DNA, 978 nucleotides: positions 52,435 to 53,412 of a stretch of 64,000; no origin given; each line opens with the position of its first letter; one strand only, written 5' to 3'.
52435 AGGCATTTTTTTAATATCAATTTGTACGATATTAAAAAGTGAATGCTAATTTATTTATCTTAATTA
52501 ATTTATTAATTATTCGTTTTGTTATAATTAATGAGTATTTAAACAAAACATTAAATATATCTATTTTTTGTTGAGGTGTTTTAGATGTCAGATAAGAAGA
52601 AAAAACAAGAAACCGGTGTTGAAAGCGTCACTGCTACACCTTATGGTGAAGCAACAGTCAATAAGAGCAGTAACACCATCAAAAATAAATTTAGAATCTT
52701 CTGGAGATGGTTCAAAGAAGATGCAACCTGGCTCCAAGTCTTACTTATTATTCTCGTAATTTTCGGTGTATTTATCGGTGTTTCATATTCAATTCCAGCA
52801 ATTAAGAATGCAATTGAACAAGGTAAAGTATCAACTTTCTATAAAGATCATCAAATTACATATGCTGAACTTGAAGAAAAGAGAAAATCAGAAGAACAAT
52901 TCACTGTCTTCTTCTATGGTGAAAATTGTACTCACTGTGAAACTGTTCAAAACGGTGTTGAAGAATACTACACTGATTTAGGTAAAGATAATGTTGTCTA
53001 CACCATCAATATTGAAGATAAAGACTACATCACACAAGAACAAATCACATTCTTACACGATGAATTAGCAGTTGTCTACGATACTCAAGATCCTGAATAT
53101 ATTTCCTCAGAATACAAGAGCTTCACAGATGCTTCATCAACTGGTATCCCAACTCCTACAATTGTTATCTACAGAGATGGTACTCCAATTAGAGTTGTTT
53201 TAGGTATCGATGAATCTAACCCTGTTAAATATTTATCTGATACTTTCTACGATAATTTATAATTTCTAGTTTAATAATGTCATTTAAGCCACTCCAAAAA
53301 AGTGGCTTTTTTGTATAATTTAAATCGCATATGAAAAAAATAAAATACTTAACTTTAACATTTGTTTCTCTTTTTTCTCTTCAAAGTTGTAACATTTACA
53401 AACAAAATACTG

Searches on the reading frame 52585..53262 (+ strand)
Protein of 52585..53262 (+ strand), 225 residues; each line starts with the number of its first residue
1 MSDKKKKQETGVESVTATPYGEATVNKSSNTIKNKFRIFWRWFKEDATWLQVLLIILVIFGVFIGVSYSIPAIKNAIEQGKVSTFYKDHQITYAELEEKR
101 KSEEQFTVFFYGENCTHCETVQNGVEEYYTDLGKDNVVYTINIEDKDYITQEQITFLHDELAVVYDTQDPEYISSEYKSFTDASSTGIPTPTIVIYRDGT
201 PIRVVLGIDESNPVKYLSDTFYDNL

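Call 69: search_protein_families(library=pfam, proteins=[window:52585-53262:+], max_evalue=0.01)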
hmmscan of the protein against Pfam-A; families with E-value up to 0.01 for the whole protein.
window:52585-53262:+ (225 aa): 2 families
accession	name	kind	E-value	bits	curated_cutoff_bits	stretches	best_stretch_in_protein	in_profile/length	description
PF00085.26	Thioredoxin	-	0.00051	20.5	23.5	1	100-150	15-65/103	Thioredoxin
PF00578.27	AhpC-TSA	-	0.0021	18.4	26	1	104-197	26-116/124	AhpC/TSA family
